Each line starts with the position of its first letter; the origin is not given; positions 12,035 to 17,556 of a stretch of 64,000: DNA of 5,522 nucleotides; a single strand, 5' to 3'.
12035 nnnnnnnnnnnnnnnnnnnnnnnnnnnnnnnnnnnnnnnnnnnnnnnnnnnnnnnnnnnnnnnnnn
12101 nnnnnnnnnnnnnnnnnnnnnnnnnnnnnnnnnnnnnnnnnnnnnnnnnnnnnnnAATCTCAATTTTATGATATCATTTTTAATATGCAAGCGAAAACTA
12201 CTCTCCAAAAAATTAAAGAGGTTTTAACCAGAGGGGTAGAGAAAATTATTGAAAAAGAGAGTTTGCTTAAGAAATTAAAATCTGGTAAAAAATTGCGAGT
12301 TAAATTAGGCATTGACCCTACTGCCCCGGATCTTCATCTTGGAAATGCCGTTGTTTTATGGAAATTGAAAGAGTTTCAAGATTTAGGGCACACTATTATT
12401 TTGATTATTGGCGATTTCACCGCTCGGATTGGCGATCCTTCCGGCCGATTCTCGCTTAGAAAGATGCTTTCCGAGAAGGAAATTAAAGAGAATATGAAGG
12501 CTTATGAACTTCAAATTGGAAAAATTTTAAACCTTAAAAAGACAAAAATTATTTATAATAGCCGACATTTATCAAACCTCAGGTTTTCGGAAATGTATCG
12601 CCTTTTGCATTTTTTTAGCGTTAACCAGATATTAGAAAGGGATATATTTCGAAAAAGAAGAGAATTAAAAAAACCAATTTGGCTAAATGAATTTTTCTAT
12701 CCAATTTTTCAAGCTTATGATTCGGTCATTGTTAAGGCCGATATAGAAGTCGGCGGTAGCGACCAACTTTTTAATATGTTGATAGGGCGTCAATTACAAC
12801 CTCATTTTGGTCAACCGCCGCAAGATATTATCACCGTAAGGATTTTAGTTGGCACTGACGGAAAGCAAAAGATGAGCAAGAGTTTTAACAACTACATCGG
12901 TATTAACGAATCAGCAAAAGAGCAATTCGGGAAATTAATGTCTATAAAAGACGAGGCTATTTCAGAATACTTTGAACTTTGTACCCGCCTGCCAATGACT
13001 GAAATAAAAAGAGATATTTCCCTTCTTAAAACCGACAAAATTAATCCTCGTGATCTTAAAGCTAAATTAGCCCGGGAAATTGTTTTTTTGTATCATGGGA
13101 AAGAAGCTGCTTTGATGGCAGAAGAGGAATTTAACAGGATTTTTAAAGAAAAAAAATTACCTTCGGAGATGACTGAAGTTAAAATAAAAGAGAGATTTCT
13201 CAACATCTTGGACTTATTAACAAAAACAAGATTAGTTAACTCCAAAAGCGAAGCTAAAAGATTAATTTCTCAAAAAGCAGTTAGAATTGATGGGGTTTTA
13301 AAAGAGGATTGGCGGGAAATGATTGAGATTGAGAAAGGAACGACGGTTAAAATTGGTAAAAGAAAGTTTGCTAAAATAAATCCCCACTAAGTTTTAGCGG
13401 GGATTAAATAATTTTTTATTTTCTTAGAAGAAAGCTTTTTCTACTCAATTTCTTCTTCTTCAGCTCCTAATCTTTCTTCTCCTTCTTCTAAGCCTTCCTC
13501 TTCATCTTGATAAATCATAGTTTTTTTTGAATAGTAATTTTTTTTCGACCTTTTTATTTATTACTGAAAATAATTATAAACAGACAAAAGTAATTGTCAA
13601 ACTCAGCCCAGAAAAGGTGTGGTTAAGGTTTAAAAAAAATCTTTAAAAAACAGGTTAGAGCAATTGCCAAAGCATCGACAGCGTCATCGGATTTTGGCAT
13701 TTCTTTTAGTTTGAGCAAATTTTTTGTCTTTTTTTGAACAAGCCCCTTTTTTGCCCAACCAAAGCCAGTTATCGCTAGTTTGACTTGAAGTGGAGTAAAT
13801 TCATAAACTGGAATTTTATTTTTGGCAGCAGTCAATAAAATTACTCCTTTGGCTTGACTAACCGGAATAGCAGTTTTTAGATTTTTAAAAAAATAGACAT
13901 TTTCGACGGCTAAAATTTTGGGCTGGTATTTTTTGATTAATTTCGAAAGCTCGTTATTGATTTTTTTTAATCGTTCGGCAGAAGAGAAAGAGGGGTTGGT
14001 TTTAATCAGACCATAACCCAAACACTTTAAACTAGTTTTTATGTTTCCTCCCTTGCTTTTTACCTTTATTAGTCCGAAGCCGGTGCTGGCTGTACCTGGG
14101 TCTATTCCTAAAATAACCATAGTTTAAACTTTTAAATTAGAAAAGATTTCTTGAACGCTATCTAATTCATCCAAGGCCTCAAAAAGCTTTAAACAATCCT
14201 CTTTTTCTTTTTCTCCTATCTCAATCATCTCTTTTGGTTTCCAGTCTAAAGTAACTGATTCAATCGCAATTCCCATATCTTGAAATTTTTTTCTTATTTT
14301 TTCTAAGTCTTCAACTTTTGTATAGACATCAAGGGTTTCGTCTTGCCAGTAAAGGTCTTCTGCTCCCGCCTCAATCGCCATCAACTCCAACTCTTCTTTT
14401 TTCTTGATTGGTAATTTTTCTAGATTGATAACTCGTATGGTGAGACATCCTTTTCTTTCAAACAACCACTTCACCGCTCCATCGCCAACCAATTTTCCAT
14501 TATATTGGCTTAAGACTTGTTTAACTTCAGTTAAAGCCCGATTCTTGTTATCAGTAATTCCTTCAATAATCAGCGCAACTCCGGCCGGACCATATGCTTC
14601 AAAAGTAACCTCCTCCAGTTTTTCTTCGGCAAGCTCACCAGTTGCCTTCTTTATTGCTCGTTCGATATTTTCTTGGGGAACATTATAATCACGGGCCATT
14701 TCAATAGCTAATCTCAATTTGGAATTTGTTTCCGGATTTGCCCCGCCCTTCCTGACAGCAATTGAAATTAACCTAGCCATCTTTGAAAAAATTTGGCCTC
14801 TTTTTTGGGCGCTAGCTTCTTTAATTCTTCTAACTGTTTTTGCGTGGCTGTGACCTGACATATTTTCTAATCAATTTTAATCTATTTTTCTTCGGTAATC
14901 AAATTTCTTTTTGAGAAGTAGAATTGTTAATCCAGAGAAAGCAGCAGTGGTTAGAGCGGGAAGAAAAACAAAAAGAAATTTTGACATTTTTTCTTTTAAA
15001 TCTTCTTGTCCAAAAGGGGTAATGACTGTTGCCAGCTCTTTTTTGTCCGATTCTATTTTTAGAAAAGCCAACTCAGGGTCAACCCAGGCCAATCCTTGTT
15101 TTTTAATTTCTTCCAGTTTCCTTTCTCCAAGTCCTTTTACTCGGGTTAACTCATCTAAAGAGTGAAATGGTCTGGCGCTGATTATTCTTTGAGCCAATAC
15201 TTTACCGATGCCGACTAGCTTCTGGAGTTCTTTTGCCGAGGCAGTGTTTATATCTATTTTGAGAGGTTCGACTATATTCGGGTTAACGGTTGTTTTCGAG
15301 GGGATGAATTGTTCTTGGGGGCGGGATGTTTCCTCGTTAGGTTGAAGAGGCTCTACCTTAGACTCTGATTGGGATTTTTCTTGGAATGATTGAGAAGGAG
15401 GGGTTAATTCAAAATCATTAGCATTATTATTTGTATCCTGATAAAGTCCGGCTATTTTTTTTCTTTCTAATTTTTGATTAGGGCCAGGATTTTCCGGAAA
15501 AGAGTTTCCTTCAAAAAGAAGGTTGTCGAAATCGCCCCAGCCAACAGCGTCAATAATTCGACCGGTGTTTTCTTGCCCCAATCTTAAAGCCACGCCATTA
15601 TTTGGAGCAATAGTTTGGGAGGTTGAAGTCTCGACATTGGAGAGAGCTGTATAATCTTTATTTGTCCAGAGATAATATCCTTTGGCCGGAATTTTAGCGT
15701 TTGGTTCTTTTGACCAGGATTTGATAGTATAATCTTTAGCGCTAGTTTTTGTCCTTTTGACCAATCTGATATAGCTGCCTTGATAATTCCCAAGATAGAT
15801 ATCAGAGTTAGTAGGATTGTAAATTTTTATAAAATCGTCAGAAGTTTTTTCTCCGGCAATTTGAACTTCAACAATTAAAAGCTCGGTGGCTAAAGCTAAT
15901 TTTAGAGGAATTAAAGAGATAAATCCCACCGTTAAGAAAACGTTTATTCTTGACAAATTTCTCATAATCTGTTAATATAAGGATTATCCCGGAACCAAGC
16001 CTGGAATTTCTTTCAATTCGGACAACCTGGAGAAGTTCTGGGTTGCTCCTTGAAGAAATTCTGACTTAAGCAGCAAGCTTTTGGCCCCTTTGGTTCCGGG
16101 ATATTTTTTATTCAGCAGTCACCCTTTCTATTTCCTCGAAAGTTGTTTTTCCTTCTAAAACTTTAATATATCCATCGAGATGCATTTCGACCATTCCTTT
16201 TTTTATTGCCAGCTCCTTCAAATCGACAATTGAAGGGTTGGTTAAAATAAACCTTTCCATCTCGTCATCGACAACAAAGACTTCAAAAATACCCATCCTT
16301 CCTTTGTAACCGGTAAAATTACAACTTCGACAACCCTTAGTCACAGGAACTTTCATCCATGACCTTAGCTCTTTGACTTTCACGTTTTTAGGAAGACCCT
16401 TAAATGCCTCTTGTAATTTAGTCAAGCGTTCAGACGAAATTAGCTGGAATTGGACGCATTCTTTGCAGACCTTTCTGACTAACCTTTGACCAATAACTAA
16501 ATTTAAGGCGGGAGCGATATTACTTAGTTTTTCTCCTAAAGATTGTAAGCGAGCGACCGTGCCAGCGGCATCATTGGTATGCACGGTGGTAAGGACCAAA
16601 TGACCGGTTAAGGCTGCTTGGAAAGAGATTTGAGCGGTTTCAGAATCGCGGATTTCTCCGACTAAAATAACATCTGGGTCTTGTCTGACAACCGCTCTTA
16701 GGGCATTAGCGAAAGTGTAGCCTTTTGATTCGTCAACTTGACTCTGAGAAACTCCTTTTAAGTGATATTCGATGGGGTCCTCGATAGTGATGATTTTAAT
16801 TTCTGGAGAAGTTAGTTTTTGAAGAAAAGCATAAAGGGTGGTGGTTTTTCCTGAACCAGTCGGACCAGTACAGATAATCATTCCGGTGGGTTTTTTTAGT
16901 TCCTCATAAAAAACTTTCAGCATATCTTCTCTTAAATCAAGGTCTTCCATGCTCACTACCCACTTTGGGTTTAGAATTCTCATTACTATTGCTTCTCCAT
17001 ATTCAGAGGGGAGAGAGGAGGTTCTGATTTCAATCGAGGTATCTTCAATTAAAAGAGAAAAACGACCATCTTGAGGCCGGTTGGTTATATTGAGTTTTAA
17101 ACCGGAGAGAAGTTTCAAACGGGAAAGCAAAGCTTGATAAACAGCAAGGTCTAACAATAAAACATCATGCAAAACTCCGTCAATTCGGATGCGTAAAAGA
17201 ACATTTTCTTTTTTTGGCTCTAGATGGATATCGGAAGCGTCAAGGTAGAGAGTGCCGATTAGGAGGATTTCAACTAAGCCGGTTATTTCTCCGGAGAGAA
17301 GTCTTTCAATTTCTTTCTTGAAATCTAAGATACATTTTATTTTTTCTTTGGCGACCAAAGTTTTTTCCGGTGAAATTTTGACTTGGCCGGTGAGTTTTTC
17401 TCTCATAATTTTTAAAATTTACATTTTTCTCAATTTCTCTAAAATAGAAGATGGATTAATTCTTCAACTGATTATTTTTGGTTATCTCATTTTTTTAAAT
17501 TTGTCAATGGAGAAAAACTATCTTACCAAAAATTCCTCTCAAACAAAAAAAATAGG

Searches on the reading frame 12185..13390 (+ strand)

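Call 11: search_protein_families(library=ncbifam, proteins=[window:12185-13390:+], max_evalue=0.00001)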
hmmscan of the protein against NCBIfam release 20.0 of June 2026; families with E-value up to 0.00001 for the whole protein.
window:12185-13390:+ (401 aa): 3 families
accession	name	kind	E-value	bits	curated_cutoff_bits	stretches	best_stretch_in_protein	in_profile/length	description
TIGR00234.1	tyrS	equivalog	1.3e-103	347.3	113.8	1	8-399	5-404/406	tyrosine--tRNA ligase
NF006330.0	PRK08560.1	equivalog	8e-23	81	220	1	11-248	7-242/342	tyrosine--tRNA ligase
TIGR00233.1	trpS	equivalog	4.7e-09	36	176.75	1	37-260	3-224/328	tryptophan--tRNA ligase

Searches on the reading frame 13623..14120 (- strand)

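Call 37: search_protein_families(library=pfam, proteins=[window:13623-14120:-], max_evalue=0.001)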
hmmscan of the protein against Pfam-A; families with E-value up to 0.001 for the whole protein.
window:13623-14120:- (165 aa): 1 family
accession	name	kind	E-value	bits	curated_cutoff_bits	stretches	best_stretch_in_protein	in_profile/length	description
PF02075.23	RuvC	-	5.6e-43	146.8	22.2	1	3-156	1-147/148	Crossover junction endodeoxyribonuclease RuvC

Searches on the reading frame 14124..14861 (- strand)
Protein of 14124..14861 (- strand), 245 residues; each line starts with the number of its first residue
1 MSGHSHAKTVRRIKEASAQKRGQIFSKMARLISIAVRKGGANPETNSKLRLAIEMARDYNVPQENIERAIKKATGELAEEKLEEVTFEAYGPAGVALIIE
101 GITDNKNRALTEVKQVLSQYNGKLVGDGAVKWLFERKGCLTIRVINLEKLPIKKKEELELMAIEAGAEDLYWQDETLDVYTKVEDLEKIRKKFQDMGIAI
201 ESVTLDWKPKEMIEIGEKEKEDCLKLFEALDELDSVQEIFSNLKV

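Call 37: search_protein_families(library=pfam, proteins=[window:14124-14861:-], max_evalue=0.001)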
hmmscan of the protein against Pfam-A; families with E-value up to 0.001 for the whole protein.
window:14124-14861:- (245 aa): 2 families
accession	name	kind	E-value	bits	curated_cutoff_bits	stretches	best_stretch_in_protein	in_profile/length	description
PF01709.26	Transcrip_reg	-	4.8e-44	150.3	27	1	82-243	1-160/160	TACO1/YebC second and third domain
PF20772.2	TACO1_YebC_N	-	1e-24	87.2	36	1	6-76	2-73/73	TACO1/YebC protein N-terminal domain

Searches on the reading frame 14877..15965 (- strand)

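Call 37: search_protein_families(library=pfam, proteins=[window:14877-15965:-], max_evalue=0.001)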
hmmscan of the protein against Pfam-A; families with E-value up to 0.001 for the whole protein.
window:14877-15965:- (362 aa): 5 families
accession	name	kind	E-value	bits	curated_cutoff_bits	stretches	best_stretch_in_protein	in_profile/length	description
PF12836.13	HHH_3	-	3.5e-17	62.7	27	1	236-289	5-62/65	Helix-hairpin-helix motif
PF00932.25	LTD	-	1.6e-07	32.1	34.3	1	27-144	6-108/109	Lamin Tail Domain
PF00633.29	HHH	-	9.8e-07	28.8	24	1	238-263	4-29/30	Helix-hairpin-helix motif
PF06514.17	PsbU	-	9.5e-06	26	24.5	1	236-289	14-67/93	Photosystem II 12 kDa extrinsic protein (PsbU)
PF14520.12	HHH_5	-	1e-05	26.3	27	0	238-264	28-54/57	Helix-hairpin-helix domain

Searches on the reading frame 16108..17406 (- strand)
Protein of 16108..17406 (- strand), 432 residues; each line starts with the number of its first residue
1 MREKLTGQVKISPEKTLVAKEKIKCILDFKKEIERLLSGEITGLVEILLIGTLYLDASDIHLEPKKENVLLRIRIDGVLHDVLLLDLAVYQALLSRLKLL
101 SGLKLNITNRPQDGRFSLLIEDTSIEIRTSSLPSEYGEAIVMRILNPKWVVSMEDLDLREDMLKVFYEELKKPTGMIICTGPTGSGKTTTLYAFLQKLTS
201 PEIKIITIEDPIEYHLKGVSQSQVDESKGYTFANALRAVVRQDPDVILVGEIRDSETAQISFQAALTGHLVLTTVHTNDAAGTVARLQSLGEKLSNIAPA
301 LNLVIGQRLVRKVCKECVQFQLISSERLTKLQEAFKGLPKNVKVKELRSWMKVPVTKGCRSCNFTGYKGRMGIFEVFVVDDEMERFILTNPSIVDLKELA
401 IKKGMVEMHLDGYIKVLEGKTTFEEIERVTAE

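Call 11: search_protein_families(library=ncbifam, proteins=[window:16108-17406:-], max_evalue=0.00001)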
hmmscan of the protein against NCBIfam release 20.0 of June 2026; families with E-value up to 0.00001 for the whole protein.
window:16108-17406:- (432 aa): 17 families
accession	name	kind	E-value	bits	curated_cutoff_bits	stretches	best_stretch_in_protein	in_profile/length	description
TIGR02533.1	type_II_gspE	equivalog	4.3e-124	414.8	630.25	1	41-430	109-486/486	type II secretion system ATPase GspE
TIGR02538.1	type_IV_pilB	equivalog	1.2e-122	410.5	675.65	1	40-431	180-563/564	type IV-A pilus assembly ATPase PilB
NF053534.1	T4PilAsmATPsTfpB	equivalog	1.6e-111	373.5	850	1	40-430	200-582/584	type IV pilus assembly ATPase TfpB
NF007755.0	PRK10436.1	equivalog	4.2e-111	371.9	617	1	44-430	88-459/465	type II secretion system protein GspE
NF041000.1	ATPase_ComGA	equivalog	6.2e-72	241.8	300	1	55-311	10-266/267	competence type IV pilus ATPase ComGA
TIGR01420.1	pilT_fam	subfamily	1.6e-49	169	319.1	1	54-315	11-273/343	PilT/PilU family type 4a pilus ATPase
TIGR02525.1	plasmid_TraJ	equivalog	2.2e-26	92.7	368.3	1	137-289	117-271/372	plasmid transfer ATPase TraJ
TIGR02524.1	dot_icm_DotB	equivalog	4.8e-22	78.7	463.3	1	170-318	130-293/358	Dot/Icm type IV secretion system ATPase DotB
NF058587.1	archaellum_moto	equivalog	2.5e-19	69.4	550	1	177-289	278-395/527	archaellum flagellar ATPase motor FlaI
TIGR02782.1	TrbB_P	equivalog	4.9e-16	58.9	304.55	1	177-297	139-262/303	P-type conjugative transfer ATPase TrbB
TIGR02788.1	VirB11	equivalog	1.8e-15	56.8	249.95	1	174-315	144-289/308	P-type DNA transfer ATPase VirB11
TIGR03819.1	heli_sec_ATPase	hypoth_equivalog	2.2e-14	53.4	373.15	1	90-292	96-302/340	TadA family conjugal transfer-associated ATPase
NF010407.0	PRK13833.1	subfamily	3.6e-13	49.6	499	1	177-307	147-277/323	conjugal transfer protein TrbB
NF053672.1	bindosome_BasE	exception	7.5e-13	48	1000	1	177-295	273-397/512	bindosome assembly system ATPase subunit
NF010469.0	PRK13894.1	subfamily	1.7e-12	47.3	508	1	177-305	152-282/320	conjugal transfer ATPase TrbB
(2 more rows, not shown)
